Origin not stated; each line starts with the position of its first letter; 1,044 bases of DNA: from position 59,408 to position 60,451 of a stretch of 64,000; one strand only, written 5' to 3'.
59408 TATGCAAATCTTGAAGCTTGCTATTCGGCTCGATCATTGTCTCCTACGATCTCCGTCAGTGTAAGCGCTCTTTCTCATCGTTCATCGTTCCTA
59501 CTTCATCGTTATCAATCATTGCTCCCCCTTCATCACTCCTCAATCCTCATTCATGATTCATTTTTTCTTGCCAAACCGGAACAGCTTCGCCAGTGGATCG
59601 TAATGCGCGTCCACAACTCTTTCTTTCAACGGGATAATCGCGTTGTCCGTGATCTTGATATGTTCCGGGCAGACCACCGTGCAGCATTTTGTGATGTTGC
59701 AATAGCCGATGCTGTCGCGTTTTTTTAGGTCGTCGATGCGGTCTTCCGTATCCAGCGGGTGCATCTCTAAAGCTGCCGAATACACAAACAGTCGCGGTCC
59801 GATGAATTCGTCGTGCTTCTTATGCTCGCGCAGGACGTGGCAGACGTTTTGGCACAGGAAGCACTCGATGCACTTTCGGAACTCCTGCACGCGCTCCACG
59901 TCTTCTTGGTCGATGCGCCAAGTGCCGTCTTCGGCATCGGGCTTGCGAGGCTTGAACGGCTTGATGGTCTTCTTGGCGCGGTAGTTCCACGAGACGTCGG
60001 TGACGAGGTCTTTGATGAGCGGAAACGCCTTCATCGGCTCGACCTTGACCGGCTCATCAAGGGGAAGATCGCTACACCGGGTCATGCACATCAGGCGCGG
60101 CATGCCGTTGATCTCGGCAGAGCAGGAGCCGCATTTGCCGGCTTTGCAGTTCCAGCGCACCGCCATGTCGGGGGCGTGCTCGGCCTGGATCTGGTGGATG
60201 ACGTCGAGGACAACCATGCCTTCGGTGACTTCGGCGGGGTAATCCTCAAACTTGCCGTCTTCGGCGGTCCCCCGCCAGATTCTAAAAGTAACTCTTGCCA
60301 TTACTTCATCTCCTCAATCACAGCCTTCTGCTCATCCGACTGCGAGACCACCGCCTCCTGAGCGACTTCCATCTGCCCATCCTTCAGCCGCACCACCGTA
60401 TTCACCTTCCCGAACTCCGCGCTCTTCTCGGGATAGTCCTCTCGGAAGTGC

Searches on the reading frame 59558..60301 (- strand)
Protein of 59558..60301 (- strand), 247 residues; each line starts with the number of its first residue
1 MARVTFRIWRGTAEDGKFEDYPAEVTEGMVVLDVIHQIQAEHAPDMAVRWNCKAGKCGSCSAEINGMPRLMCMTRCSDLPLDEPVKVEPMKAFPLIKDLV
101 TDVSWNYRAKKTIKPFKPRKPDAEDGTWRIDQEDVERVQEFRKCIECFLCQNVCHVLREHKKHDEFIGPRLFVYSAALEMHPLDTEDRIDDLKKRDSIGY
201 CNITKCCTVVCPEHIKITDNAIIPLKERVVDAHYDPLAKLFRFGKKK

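Call 39: search_protein_families(library=pfam, proteins=[window:59558-60301:-], max_evalue=0.0001)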
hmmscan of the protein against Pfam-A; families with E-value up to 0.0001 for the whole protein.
window:59558-60301:- (247 aa): 3 families
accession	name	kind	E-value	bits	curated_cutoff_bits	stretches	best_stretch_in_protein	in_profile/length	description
PF13085.11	Fer2_3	-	2.5e-24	85.8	27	1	6-104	2-103/107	2Fe-2S iron-sulfur cluster binding domain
PF13183.11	Fer4_8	-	1e-08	36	27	1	141-215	2-68/68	4Fe-4S dicluster domain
PF13534.11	Fer4_17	-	3.3e-05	24.8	22.2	1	143-215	1-60/61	4Fe-4S dicluster domain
